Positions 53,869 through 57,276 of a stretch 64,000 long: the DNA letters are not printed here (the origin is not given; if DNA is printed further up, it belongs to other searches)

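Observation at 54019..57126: Single polypeptide with ~42 haem-binding CxxCH motifs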

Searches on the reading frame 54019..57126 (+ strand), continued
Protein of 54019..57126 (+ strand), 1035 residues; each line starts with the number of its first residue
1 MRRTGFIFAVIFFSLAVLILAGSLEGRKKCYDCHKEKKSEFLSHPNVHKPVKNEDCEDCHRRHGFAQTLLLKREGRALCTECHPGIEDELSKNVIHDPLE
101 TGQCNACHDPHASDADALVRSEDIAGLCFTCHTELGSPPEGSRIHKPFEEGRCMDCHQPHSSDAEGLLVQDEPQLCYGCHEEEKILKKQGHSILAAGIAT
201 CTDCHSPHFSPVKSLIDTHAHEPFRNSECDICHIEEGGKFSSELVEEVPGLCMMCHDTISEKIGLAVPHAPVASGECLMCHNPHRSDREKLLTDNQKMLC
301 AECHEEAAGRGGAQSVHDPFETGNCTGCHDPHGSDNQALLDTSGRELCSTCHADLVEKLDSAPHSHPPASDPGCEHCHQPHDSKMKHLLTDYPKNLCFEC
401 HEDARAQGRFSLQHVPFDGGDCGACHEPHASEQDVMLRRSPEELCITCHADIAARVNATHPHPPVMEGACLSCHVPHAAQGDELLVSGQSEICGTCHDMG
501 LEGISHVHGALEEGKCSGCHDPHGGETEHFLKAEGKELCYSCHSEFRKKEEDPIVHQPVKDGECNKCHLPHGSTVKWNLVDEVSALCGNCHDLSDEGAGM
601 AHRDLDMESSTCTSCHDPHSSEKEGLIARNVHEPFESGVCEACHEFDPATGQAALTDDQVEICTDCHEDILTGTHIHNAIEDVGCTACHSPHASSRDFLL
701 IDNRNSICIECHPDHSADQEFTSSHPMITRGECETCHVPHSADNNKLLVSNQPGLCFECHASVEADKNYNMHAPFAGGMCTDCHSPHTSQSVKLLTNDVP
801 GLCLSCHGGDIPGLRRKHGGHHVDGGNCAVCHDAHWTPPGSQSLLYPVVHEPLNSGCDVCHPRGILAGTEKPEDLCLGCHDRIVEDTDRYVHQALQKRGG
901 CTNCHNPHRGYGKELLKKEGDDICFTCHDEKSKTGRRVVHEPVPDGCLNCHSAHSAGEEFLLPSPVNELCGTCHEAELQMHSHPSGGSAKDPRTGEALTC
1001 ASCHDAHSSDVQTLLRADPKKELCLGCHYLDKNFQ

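Call 13: find_encoding_contigs(protein=P0016, flank=10000, max_places=2)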
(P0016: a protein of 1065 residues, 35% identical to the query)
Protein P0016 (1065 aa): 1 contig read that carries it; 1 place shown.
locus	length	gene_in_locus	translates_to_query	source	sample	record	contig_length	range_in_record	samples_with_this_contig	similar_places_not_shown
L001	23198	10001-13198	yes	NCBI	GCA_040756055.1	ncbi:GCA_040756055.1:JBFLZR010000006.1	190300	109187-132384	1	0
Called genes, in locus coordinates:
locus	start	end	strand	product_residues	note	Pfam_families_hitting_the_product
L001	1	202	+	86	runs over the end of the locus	-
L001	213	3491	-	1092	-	PF26549:Tricorn_N, PF07676:PD40 (weak), PF26549:Tricorn_N, PF26550:Tricorn_2nd, PF07676:PD40, PF14684:Tricorn_C1, PF14685:PDZ_Tricorn, PF03572:Peptidase_S41, +3 more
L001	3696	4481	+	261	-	-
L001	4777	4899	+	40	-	-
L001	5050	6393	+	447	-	PF04055:Radical_SAM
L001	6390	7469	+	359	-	PF04055:Radical_SAM, PF13186:SPASM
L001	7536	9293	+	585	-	PF00664:ABC_membrane, PF00005:ABC_tran, PF02463:SMC_N (faint)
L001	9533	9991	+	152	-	-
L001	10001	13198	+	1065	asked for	PF02085:Cytochrom_CIII (faint), PF14522:Cytochrome_C7 (faint), PF14537:Cytochrom_c3_2 (faint), PF22678:Cytochrom_c_NrfB-like (faint), PF09699:Paired_CXXCH_1, PF22113:Mtrc-MtrF_II-IV_dom (weak), PF09699:Paired_CXXCH_1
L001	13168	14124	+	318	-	PF01436:NHL (faint)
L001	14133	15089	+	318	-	PF03264:Cytochrom_NNT (faint), PF14522:Cytochrome_C7 (faint), PF09699:Paired_CXXCH_1 (weak), PF13442:Cytochrome_CBB3 (faint), PF14537:Cytochrom_c3_2 (faint), PF09699:Paired_CXXCH_1 (weak)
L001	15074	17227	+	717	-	PF14537:Cytochrom_c3_2 (faint), PF22113:Mtrc-MtrF_II-IV_dom (faint), PF14522:Cytochrome_C7 (faint), PF09699:Paired_CXXCH_1 (weak)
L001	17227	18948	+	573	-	-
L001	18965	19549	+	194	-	-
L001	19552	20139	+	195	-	-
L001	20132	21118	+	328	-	PF01436:NHL (faint), PF17170:DUF5128 (faint)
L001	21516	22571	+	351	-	PF14522:Cytochrome_C7 (faint), PF22113:Mtrc-MtrF_II-IV_dom (faint), PF09699:Paired_CXXCH_1 (faint)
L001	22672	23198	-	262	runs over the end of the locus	PF14522:Cytochrome_C7 (faint), PF09699:Paired_CXXCH_1 (faint), PF14537:Cytochrom_c3_2 (faint)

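Call 14: find_encoding_contigs(protein=P0053, flank=10000, max_places=2)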
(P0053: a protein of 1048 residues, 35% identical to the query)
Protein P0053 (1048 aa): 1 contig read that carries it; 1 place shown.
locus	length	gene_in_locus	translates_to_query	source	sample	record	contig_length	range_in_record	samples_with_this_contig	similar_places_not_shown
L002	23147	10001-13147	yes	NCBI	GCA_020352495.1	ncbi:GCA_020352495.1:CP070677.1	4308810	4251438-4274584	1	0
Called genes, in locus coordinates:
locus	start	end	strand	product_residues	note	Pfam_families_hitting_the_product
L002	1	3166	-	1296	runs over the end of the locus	PF01364:Peptidase_C25, PF13860:FlgD_ig (weak)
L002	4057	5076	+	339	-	PF14522:Cytochrome_C7 (faint), PF22113:Mtrc-MtrF_II-IV_dom (faint), PF09699:Paired_CXXCH_1 (weak)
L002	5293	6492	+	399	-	PF14522:Cytochrome_C7 (faint), PF22113:Mtrc-MtrF_II-IV_dom (faint), PF09699:Paired_CXXCH_1 (weak)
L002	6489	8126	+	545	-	-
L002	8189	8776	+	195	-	PF13036:LpoB (weak)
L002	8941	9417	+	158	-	PF03783:CsgG (faint)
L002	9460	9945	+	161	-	-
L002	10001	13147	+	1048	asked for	PF02085:Cytochrom_CIII (faint), PF14522:Cytochrome_C7 (faint), PF22113:Mtrc-MtrF_II-IV_dom (faint), PF22678:Cytochrom_c_NrfB-like (faint), PF09699:Paired_CXXCH_1, PF14537:Cytochrom_c3_2 (weak), PF09699:Paired_CXXCH_1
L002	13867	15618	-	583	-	PF14537:Cytochrom_c3_2 (faint), PF09699:Paired_CXXCH_1 (faint), PF14522:Cytochrome_C7 (faint)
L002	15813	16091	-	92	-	-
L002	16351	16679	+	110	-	PF05140:ResB (faint)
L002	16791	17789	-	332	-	-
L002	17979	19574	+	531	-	-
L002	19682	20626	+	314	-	PF00890:FAD_binding_2 (faint), PF01134:GIDA (faint), PF01266:DAO (faint), PF03486:HI0933_like (faint), PF07992:Pyr_redox_2, PF13738:Pyr_redox_3, PF00070:Pyr_redox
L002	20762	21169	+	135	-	PF01242:PTPS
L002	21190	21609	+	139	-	PF01242:PTPS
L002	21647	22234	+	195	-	PF01227:GTP_cyclohydroI, PF14489:QueF (faint)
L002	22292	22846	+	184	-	PF22769:DCD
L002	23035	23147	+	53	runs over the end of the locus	-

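Call 22: find_related_loci(query=A1, collection=genome_contigs, flank=10000)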
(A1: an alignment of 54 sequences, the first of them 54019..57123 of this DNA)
Query A1 (1035 aa) in genome_contigs; peptide patterns used: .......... (x = any residue, [..] = any of these).
81 stretches matched a pattern; 74 encode a relative of the query (tblastn E <= 1e-3); 74 distinct loci.
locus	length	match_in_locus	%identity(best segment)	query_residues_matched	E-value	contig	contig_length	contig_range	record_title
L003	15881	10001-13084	61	7-1034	0e+0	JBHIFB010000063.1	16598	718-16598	MAG: Candidatus Glassbacteria bacterium isolate b2.sp1_bin.52 NODE_855_length_16598_cov_6.080215, whole genome shotgun s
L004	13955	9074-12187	42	9-1035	0e+0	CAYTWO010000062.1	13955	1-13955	MAG TPA_asm: uncultured Gemmatimonadota bacterium isolate binchicken_co275_495 genome assembly, contig: NODE_6328_length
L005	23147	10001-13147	39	1-1033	0e+0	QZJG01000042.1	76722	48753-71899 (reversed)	MAG: Nitrospiraceae bacterium isolate SURF_45 Ga0104751_1000340, whole genome shotgun sequence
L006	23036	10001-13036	39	5-1032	0e+0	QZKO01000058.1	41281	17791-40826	MAG: Nitrospiraceae bacterium isolate SURF_11 Ga0104751_1001360, whole genome shotgun sequence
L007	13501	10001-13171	38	1-1028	0e+0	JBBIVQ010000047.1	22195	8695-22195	MAG: Deltaproteobacteria bacterium isolate RSF170216_bin_80 NODE_1250_length_22195_cov_2.95305, whole genome shotgun seq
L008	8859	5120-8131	39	17-1014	0e+0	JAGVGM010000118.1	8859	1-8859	MAG: Thermodesulfovibrionia bacterium isolate DeMMO2_3 c_000000088011, whole genome shotgun sequence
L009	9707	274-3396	36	21-1032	0e+0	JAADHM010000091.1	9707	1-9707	MAG: FCB group bacterium isolate M_MetaBat.192 contig-127_12202, whole genome shotgun sequence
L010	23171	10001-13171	37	2-1028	0e+0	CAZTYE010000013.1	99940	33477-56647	MAG TPA_asm: uncultured Ignavibacteria bacterium isolate binchicken_co16_162 genome assembly, contig: NODE_350_length_99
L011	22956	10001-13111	37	8-1028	0e+0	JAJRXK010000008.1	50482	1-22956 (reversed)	MAG: Candidatus Krumholzibacteriota bacterium isolate Dive96_bin3.147 k141_658475, whole genome shotgun sequence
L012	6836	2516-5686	37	1-1030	0e+0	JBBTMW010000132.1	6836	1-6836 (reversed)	MAG: Candidatus Zixiibacteriota bacterium isolate H41-bin161_1 H41_bin161_1_000000000132, whole genome shotgun sequence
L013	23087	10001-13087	39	5-1029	0e+0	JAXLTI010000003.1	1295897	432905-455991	MAG: bacterium isolate STL-ARS1 C1.278.fa-3, whole genome shotgun sequence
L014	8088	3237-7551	37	5-1035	0e+0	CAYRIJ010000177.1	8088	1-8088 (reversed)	MAG TPA_asm: uncultured bacterium isolate binchicken_co224_236 genome assembly, contig: NODE_9740_length_8088_cov_6.7114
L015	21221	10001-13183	36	1-1031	0e+0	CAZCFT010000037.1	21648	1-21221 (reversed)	MAG TPA_asm: uncultured Ignavibacteriaceae bacterium isolate SRP118108_co4_512 genome assembly, contig: NODE_1739_length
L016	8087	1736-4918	36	1-1032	0e+0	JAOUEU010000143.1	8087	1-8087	MAG: Candidatus Zixiibacteriota bacterium isolate 4_1_July_SF_Bin17 4_1_July_SF_Bin17_scaffold_4702_c1, whole genome sho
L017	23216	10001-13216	37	3-1031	0e+0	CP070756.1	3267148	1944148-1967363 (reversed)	MAG: Candidatus Zixiibacteriota bacterium isolate bin295 chromosome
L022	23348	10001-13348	34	6-1031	0e+0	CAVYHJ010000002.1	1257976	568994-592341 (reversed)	MAG: uncultured bacterium isolate MFD01231.bin.1.77 genome assembly, contig: contig_13158, whole genome shotgun sequence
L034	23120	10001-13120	36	2-1035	1e-172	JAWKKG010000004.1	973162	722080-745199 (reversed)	MAG: bacterium isolate BC1.91 BC1.91.fa-4, whole genome shotgun sequence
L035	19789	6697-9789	35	18-1028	2e-172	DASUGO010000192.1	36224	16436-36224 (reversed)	MAG TPA_asm: Candidatus Krumholzibacteriia bacterium isolate SMAG_U1407 k141_237444, whole genome shotgun sequence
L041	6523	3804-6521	35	2-1030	2e-151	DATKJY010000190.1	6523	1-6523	MAG TPA_asm: Candidatus Acidoferrum sp. isolate SMAG_U14643 k141_2368171, whole genome shotgun sequence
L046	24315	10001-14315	37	5-1035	0e+0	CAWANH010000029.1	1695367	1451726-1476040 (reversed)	MAG: Candidatus Eisenbacteria bacterium isolate MFD02923.bin.2.9 genome assembly, contig: contig_8720, whole genome shot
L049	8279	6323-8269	36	1-1035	1e-130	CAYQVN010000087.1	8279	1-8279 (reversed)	MAG TPA_asm: uncultured Nitrospirota bacterium isolate binchicken_co275_510 genome assembly, contig: NODE_14534_length_8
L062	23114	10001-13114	37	1-1035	2e-159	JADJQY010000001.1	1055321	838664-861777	MAG: Candidatus Eisenbacteria bacterium isolate Fred_18-Q3-R57-64_MAXAC.354 tig00002519-10-10540530, whole genome shotgu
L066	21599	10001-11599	35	1-1035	4e-80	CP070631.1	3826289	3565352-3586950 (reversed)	MAG: Candidatus Latescibacterota bacterium isolate bin977 chromosome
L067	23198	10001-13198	34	1-1035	4e-174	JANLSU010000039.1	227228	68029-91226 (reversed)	MAG: bacterium isolate OTE_25_metabat_308 OTE_25_k141_354878, whole genome shotgun sequence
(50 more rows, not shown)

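Call 26: search_solved_structures(query=window:54019-57123:+, max_evalue=0.001, show_alignments=2)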
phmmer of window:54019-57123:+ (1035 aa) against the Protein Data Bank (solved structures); distinct sequences matched with E-value up to 0.001: 2.
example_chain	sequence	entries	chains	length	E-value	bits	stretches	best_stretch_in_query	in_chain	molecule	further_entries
6r2q_A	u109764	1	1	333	2.9e-15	58.2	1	653-811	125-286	Cystathionine beta-synthase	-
2ozy_A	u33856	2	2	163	0.00045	21.2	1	702-770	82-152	Cytochrome c-type protein nrfB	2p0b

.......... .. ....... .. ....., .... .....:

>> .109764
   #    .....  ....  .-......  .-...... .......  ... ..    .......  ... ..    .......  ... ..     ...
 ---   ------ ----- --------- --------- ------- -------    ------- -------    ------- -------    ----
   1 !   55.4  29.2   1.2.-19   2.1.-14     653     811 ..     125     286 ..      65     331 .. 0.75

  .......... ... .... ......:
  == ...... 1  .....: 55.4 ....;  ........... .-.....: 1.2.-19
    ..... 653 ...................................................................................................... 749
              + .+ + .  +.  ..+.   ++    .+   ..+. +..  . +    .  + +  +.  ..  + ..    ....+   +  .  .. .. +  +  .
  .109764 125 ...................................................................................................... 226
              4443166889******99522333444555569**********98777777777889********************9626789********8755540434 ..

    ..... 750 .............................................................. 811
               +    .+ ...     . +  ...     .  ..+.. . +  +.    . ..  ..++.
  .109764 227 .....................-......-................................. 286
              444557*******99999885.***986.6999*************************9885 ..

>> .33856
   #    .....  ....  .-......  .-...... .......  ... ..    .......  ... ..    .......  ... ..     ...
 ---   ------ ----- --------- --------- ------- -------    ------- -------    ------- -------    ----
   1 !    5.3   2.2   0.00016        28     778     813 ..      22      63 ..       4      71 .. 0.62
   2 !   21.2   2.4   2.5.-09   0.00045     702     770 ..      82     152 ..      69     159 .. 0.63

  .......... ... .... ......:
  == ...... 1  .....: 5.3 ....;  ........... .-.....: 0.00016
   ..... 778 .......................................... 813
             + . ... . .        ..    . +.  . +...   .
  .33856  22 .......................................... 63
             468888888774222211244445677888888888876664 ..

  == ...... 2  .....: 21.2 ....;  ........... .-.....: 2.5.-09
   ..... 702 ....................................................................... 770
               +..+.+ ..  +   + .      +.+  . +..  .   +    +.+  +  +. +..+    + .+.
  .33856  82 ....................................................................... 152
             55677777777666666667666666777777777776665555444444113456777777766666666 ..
